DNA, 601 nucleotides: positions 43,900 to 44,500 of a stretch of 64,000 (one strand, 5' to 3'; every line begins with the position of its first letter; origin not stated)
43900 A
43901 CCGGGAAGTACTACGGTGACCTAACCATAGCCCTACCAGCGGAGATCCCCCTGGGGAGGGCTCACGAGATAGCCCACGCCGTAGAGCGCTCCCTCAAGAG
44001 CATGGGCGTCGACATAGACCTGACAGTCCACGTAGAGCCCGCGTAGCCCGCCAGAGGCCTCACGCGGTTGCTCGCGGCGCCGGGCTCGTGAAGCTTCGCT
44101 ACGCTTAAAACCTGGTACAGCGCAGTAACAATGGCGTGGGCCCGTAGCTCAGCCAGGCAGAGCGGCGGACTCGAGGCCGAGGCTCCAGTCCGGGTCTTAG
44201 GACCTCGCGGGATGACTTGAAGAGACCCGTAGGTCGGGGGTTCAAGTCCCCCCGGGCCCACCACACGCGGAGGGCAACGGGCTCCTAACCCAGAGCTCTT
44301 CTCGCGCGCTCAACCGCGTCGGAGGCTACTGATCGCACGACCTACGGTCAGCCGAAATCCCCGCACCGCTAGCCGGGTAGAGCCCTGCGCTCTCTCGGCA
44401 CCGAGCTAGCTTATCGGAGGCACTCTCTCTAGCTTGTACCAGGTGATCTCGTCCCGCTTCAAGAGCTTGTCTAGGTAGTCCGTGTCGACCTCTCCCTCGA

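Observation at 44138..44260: tRNA gene whose 49-nt intervening sequence does not fit a single canonical intron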

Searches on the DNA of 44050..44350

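Call 5: search_rna_families(source=window, start=44050, end=44350, threshold=evalue, max_evalue=1, show_alignments=3)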
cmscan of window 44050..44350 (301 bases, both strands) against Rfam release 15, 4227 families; matches with E-value up to 1: 6.
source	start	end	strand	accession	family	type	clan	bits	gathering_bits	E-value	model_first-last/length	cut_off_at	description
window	44138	44260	+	RF00005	tRNA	Gene; tRNA;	CL00001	50.8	29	2.8e-10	1-71/71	no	tRNA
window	44232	44259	-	RF02194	HPnc0260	Gene; antisense;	-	26.5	59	0.94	122-149/156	no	Bacterial antisense RNA HPnc0260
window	44223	44261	-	RF04354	Plastid-ycf2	Cis-reg;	-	23.4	65.7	0.011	1-75/75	no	Plastid-ycf2 5UTR RNA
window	44080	44196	+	RF02553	YrlA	Gene; sRNA;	-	20.9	69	0.038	1-114/114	no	Y RNA-like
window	44192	44259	+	RF01684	mascRNA-menRNA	Gene;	-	19.8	42.5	0.11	1-56/56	no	MALAT1-associated small cytoplasmic RNA/MEN beta RNA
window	44148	44199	-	RF02133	HOXB13-AS1_2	Gene; lncRNA;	-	15.7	40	0.2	1-81/81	no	HOXB13 antisense RNA 1 conserved region 2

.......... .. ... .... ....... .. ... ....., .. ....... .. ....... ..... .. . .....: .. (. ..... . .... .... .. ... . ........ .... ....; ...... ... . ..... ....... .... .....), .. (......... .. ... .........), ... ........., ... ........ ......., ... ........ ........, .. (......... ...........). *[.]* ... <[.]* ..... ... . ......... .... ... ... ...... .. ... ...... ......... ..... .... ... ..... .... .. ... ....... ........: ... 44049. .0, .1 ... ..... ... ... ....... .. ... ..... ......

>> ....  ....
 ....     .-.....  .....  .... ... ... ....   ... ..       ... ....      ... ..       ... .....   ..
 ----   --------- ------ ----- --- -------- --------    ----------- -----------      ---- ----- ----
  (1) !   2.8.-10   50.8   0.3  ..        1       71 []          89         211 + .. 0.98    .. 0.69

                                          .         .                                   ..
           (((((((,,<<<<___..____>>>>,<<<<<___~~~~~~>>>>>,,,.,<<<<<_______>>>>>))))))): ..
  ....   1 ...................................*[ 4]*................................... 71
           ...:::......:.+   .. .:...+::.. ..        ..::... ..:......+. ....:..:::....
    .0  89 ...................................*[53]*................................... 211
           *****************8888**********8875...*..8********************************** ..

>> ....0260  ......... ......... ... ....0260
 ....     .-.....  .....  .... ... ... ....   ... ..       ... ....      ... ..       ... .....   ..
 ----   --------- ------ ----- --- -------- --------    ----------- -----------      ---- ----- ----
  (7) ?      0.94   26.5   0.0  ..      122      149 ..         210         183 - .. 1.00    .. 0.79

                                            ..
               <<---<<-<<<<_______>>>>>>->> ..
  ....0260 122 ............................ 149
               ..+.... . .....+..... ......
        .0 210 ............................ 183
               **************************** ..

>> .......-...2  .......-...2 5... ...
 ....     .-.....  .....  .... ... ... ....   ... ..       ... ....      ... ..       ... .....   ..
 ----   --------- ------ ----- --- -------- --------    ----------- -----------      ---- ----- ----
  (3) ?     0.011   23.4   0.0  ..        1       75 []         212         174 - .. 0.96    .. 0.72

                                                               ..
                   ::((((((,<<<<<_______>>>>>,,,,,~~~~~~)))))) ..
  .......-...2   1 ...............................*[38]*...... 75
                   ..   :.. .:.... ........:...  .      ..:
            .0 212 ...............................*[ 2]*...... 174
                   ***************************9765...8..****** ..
